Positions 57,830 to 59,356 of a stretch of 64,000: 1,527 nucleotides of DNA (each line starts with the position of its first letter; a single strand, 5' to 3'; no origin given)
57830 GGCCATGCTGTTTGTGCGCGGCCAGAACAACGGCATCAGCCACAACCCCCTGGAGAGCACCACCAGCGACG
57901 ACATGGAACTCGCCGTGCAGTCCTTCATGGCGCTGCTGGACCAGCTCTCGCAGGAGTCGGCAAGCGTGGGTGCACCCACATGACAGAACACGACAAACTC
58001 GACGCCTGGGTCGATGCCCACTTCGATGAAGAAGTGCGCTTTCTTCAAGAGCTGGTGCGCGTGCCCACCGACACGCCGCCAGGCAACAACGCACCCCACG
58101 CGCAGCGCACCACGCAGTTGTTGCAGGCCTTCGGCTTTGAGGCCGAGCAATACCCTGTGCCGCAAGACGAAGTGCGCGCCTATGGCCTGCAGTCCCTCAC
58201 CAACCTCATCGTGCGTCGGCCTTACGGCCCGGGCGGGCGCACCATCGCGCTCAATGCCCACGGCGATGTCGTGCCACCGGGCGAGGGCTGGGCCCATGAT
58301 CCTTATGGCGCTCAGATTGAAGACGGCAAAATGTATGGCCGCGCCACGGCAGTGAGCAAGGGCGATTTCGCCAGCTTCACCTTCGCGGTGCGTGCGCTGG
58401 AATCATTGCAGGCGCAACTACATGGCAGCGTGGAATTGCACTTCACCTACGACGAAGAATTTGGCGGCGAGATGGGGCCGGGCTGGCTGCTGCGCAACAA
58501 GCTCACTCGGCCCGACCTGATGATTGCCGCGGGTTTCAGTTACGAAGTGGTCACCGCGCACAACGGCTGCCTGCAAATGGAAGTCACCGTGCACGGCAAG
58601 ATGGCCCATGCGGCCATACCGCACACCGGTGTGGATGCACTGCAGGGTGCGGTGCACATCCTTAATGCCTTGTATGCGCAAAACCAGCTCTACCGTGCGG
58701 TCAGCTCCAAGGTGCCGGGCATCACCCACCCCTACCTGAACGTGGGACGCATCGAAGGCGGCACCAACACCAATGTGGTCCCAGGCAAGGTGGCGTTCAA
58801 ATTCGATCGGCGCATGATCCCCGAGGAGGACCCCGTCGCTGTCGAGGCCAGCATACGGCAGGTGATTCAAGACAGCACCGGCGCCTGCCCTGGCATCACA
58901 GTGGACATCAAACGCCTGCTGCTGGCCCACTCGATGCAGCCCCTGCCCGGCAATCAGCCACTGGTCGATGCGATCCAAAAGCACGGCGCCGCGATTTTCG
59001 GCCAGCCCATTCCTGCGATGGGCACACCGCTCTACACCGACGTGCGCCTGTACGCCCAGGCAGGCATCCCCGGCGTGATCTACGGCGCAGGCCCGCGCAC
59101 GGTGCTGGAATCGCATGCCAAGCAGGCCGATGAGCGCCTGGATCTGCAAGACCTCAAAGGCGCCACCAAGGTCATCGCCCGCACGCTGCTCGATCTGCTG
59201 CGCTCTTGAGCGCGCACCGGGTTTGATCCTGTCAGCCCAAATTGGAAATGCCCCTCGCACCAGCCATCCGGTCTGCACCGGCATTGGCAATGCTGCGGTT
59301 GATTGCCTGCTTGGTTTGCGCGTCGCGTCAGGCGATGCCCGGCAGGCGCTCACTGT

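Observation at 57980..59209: M20 protein with a remodelled metal site: candidate missing ureide enzyme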

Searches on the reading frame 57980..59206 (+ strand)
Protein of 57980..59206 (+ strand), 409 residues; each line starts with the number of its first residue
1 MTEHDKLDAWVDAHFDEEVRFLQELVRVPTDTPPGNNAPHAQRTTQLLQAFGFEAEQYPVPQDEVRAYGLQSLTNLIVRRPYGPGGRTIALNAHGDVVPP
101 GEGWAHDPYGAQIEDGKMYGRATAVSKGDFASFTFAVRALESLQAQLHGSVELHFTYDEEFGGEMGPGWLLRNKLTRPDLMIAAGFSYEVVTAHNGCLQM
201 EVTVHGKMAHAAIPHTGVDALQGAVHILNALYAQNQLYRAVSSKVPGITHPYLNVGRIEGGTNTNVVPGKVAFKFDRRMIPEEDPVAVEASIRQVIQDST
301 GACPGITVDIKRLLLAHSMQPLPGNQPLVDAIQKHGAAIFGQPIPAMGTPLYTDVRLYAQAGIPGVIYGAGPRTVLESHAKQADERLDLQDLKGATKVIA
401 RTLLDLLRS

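Call 3: search_protein_families(library=pfam, proteins=[window:57980-59206:+])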
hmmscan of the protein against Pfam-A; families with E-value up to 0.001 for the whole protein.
window:57980-59206:+ (409 aa): 2 families
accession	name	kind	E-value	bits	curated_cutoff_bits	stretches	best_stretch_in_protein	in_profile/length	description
PF01546.33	Peptidase_M20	-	1.9e-26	93.7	24.6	1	90-404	1-205/206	Peptidase family M20/M25/M40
PF07687.19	M20_dimer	-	1.9e-20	73.2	21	1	192-298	1-101/107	Peptidase dimerisation domain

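Call 4: search_protein_families(library=ncbifam, proteins=[window:57980-59206:+])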
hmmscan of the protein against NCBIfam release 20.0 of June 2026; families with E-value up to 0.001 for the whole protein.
window:57980-59206:+ (409 aa): 57 families (the best 25 are shown)
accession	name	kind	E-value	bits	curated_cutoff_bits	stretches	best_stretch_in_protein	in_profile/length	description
TIGR01910.1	DapE-ArgE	subfamily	1.7e-65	221.7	217.6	1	19-398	1-373/373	ArgE/DapE family deacylase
NF006400.0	PRK08651.1-3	equivalog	4.4e-58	197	374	1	12-402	6-402/410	succinyl-diaminopimelate desuccinylase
NF009558.0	PRK13013.1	equivalog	1.4e-44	152.4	428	1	3-408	3-425/429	acetylornithine deacetylase/succinyl-diaminopimelate desuccinylase family protein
TIGR01892.1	AcOrn-deacetyl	equivalog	6.5e-44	150.5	297.7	1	23-401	4-363/365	acetylornithine deacetylase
NF005306.0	PRK06837.1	subfamily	4.4e-43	147.7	376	1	4-402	8-417/427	ArgE/DapE family deacylase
NF006398.0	PRK08651.1-1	equivalog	7.5e-41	140.4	439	1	6-406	2-399/403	succinyl-diaminopimelate desuccinylase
NF005710.0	PRK07522.1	subfamily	9e-40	137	412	1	19-402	11-384/391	acetylornithine deacetylase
NF006399.0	PRK08651.1-2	equivalog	2.1e-38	132.4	381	1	19-403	7-401/405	succinyl-diaminopimelate desuccinylase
NF006365.0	PRK08588.1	subfamily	4.5e-37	128.3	289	1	16-404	7-378/383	succinyl-diaminopimelate desuccinylase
NF010589.0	PRK13983.1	equivalog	2e-36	125.9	333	1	9-404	7-407/409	M20 family metallo-hydrolase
NF005373.0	PRK06915.1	equivalog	2.7e-34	118.8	428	1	5-405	6-416/422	peptidase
NF009557.0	PRK13009.1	equivalog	5.5e-30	104.8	284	1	18-407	5-375/377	succinyl-diaminopimelate desuccinylase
NF003474.0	PRK05111.1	equivalog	4.3e-29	101.6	460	1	42-401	37-375/383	acetylornithine deacetylase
NF009555.0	PRK13004.1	equivalog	6.1e-27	94.5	321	1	19-298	18-281/399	YgeY family selenium metabolism-linked hydrolase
NF006401.0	PRK08651.1-4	equivalog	1.5e-24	86.7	381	1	19-286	5-260/376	succinyl-diaminopimelate desuccinylase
TIGR01246.1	dapE_proteo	equivalog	4.8e-24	85.1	361.8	1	20-402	3-366/370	succinyl-diaminopimelate desuccinylase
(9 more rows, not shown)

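Call 5: search_solved_structures(query=window:57980-59206:+, show_alignments=3)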
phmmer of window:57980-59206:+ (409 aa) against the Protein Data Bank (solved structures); distinct sequences matched with E-value up to 0.001: 32.
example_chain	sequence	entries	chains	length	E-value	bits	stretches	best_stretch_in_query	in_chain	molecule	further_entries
7uoi_A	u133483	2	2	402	6e-27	98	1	17-388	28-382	succinyl-diaminopimelate desuccinylase | Probable succinyl-diaminopimelate desuccinylase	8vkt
3pfo_A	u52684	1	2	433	5.3e-20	75.2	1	7-400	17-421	putative acetylornithine deacetylase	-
7rsf_A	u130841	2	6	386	3.4e-18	69.2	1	50-335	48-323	Acetylornithine deacetylase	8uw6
7lgp_A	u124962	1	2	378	7.3e-16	61.5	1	85-293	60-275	Succinyl-diaminopimelate desuccinylase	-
2rb7_A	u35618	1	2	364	3e-13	52.9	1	87-301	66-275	Peptidase, M20/M25/M40 family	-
1vgy_A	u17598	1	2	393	2.5e-12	49.9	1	75-294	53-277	succinyl-diaminopimelate desuccinylase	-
4o23_A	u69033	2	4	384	2.8e-12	49.7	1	75-294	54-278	Succinyl-diaminopimelate desuccinylase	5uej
5vo3_A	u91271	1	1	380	2.8e-12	49.7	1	19-295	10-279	Succinyl-diaminopimelate desuccinylase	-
4ppz_A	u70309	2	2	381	2.8e-12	49.7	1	75-294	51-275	Succinyl-diaminopimelate desuccinylase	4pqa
3ic1_A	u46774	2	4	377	3.8e-12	49.3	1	20-295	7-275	Succinyl-diaminopimelate desuccinylase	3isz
7t1q_A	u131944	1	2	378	2.7e-11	46.5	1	74-296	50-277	Succinyl-diaminopimelate desuccinylase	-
8f8o_A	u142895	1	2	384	2.8e-11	46.4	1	74-296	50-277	Succinyl-diaminopimelate desuccinylase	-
1lfw_A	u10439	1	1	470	8.4e-11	44.9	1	70-203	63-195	pepV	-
3gb0_A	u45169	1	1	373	8.9e-11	44.8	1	62-376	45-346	Peptidase T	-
3dlj_A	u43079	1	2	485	2.6e-10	43.2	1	6-161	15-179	Beta-Ala-His dipeptidase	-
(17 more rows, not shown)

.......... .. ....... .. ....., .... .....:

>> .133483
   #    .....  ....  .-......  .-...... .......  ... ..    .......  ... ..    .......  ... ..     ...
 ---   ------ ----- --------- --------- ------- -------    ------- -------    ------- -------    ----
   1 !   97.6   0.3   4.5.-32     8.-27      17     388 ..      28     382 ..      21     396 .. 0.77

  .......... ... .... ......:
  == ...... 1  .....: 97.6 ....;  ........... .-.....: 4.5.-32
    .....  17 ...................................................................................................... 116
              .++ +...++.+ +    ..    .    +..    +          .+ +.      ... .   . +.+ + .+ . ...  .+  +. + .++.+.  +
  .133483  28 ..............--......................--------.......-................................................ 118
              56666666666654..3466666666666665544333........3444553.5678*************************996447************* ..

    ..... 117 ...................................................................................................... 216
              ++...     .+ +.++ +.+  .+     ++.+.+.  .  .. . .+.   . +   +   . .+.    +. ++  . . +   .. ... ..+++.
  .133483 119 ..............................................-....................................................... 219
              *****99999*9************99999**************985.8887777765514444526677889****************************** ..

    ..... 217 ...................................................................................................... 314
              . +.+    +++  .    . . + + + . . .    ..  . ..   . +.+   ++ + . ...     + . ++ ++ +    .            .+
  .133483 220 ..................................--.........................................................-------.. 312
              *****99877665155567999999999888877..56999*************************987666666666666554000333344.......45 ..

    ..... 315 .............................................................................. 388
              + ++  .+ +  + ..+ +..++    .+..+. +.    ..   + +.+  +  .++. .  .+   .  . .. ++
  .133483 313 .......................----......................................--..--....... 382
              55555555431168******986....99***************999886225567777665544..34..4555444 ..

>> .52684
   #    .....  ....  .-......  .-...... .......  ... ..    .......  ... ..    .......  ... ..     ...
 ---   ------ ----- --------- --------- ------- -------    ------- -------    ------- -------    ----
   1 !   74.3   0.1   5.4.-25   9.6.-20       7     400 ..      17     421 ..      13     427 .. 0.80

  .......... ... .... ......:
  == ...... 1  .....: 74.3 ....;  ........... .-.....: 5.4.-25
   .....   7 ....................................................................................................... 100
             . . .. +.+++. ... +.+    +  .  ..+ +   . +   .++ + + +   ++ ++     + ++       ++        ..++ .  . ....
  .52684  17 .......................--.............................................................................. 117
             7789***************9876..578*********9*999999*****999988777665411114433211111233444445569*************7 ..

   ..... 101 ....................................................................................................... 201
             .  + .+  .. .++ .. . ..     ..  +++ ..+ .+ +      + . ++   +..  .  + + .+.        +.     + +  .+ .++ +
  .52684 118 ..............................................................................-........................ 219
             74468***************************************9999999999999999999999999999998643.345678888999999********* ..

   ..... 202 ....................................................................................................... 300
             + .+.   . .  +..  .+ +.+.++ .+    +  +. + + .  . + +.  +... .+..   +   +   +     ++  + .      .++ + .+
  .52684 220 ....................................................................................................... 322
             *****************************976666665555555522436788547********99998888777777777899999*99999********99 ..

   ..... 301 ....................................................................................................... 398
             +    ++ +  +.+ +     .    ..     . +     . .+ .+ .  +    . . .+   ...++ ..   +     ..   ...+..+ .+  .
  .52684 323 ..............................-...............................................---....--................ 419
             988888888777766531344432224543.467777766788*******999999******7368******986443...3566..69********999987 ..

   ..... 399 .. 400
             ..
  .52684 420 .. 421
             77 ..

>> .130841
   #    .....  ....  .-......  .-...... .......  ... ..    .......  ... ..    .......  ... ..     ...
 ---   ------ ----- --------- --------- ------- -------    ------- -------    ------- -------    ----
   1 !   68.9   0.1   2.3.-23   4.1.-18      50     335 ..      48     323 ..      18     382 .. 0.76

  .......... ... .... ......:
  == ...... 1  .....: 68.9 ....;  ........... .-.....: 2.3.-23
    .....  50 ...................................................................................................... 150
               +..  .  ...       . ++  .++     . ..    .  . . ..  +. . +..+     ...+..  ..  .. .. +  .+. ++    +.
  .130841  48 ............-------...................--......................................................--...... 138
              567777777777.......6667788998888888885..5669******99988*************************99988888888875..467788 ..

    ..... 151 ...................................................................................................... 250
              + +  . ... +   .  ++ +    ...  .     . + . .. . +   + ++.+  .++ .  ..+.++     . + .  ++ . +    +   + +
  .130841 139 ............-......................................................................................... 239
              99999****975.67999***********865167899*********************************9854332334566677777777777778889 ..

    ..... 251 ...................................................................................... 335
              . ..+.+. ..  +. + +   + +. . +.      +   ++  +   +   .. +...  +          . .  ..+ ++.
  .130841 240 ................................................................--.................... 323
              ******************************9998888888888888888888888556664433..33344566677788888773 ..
